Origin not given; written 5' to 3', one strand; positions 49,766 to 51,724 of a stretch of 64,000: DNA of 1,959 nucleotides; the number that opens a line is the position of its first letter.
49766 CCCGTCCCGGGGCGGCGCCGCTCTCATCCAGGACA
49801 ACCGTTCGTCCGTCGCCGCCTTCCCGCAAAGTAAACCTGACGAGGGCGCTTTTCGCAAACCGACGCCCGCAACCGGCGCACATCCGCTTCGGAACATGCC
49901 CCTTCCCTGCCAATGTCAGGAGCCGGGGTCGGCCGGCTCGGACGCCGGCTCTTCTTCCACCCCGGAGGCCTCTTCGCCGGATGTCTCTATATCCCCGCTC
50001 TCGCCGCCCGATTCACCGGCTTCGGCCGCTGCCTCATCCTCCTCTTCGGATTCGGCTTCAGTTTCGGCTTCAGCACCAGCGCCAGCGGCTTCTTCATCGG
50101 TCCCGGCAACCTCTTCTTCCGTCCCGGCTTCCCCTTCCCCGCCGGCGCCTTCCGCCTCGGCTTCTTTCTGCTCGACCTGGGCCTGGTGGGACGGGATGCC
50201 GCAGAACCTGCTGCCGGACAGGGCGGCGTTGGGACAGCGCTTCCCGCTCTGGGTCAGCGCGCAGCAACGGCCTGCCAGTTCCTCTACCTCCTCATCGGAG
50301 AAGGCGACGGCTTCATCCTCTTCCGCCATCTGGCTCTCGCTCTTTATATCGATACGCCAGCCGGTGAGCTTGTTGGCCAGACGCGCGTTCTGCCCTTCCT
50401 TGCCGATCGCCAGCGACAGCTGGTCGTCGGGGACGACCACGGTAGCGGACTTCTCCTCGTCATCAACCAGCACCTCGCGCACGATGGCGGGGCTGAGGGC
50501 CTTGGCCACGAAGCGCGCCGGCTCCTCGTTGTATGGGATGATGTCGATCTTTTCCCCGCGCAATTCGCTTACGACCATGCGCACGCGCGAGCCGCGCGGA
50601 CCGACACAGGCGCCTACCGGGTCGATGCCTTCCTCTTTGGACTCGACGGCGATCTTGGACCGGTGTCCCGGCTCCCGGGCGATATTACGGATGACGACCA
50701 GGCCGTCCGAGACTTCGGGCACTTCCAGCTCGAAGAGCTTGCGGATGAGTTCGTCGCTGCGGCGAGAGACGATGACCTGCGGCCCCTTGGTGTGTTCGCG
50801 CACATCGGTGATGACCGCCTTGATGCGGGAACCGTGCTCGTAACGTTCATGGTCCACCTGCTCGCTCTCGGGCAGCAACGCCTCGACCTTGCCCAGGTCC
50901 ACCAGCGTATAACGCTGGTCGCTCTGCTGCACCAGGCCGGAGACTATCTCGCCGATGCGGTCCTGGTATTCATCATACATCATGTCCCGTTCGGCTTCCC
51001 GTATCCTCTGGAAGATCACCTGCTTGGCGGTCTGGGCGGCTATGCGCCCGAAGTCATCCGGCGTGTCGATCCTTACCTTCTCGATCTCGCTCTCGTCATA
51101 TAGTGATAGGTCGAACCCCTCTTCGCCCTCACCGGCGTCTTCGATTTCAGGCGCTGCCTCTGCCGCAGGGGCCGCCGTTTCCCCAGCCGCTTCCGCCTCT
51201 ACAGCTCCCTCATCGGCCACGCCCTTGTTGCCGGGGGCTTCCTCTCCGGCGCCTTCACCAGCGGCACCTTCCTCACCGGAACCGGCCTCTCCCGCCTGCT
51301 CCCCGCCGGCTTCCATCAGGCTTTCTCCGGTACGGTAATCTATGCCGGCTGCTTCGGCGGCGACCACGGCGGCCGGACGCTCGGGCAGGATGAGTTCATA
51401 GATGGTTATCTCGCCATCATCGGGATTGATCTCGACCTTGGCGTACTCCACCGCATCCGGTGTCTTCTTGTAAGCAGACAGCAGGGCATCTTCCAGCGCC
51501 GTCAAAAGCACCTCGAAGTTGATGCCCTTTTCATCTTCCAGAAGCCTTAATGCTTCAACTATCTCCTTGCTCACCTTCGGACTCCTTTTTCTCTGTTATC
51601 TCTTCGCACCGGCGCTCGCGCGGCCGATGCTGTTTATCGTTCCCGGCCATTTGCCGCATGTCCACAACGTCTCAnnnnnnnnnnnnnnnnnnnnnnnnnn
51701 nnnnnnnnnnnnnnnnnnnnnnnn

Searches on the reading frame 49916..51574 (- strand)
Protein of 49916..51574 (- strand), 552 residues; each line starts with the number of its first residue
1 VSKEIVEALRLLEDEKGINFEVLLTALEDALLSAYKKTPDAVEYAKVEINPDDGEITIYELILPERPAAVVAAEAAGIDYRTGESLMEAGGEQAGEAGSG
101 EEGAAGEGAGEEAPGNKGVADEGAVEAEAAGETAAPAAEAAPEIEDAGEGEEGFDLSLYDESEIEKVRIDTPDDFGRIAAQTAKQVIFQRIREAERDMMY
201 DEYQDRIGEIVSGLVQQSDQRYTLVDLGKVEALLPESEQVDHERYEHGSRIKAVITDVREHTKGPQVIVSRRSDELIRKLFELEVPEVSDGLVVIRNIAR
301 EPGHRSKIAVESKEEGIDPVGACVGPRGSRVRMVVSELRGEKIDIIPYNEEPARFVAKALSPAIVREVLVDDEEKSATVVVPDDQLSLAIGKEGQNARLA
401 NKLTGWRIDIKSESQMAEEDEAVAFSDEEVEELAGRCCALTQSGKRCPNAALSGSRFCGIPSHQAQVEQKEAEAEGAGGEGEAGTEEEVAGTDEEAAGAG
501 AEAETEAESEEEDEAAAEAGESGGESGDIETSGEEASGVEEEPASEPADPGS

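Call 23: search_protein_families(library=pfam, proteins=[window:49916-51574:-], max_evalue=0.00001)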
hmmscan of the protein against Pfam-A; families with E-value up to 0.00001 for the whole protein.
window:49916-51574:- (552 aa): 2 families
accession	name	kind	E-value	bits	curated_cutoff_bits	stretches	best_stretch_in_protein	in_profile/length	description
PF13184.12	KH_5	-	3.2e-28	98.1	27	1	302-368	1-67/69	NusA-like KH domain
PF08529.16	NusA_N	-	1.8e-23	83.4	23.8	2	4-60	1-57/119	NusA N-terminal domain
